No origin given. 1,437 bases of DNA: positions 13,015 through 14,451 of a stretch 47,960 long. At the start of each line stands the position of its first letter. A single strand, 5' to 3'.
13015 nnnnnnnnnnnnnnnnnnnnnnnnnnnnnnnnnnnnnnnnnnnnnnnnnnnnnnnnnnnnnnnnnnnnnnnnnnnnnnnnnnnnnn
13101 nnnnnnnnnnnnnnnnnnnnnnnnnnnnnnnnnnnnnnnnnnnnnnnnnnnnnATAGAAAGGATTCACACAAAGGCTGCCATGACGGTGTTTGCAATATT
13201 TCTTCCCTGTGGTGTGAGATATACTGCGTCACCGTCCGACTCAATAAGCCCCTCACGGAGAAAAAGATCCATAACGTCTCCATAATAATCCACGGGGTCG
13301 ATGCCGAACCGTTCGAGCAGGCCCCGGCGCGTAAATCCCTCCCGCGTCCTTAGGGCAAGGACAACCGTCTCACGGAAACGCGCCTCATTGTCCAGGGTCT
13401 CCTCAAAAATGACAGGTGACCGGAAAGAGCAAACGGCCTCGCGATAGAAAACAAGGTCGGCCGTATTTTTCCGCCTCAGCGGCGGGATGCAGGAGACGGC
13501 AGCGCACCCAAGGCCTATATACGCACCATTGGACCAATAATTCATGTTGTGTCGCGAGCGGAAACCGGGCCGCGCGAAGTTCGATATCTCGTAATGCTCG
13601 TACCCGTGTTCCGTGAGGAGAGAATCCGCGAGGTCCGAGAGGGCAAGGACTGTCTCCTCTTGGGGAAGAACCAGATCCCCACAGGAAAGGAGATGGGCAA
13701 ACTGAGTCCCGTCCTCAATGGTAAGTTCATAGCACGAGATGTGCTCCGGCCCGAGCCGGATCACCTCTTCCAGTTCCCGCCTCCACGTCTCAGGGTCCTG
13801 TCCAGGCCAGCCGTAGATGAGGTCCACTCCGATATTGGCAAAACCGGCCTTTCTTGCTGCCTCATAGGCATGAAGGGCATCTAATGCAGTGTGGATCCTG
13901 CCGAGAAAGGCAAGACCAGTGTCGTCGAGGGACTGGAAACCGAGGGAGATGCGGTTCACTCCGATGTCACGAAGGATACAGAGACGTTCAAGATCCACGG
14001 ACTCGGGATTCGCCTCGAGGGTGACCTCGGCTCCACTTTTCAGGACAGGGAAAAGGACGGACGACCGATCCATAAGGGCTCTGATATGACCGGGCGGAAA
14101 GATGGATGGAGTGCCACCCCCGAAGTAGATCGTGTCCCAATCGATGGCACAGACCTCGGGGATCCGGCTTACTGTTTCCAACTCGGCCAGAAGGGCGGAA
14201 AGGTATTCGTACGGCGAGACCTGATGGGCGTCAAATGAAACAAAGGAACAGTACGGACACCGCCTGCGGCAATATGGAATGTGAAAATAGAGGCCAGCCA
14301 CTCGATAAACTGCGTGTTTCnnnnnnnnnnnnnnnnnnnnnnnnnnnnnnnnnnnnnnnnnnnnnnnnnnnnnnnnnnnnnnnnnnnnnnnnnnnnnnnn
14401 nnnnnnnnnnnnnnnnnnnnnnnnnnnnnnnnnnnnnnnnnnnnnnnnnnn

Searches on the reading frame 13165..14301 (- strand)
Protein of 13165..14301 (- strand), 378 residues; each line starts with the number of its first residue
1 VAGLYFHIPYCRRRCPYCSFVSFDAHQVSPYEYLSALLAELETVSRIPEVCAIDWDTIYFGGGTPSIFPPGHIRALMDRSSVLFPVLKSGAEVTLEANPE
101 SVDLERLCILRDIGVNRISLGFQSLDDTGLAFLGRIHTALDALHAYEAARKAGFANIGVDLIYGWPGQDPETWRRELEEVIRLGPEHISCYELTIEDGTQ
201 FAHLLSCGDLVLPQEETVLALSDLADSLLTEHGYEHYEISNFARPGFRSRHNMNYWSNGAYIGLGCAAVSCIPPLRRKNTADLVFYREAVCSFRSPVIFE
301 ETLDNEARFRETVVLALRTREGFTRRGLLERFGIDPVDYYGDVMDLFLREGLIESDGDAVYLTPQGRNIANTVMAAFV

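Call 43: search_protein_families(library=pfam, proteins=[window:13165-14301:-], max_evalue=0.00001)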
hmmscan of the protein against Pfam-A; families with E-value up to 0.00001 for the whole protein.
window:13165-14301:- (378 aa): 2 families
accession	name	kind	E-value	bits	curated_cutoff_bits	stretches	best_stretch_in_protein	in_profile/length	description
PF04055.27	Radical_SAM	-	1.2e-23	84.5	29.5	1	6-177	2-163/166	Radical SAM superfamily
PF06969.22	HemN_C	-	4.7e-10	39.8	24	1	303-367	1-65/67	HemN C-terminal domain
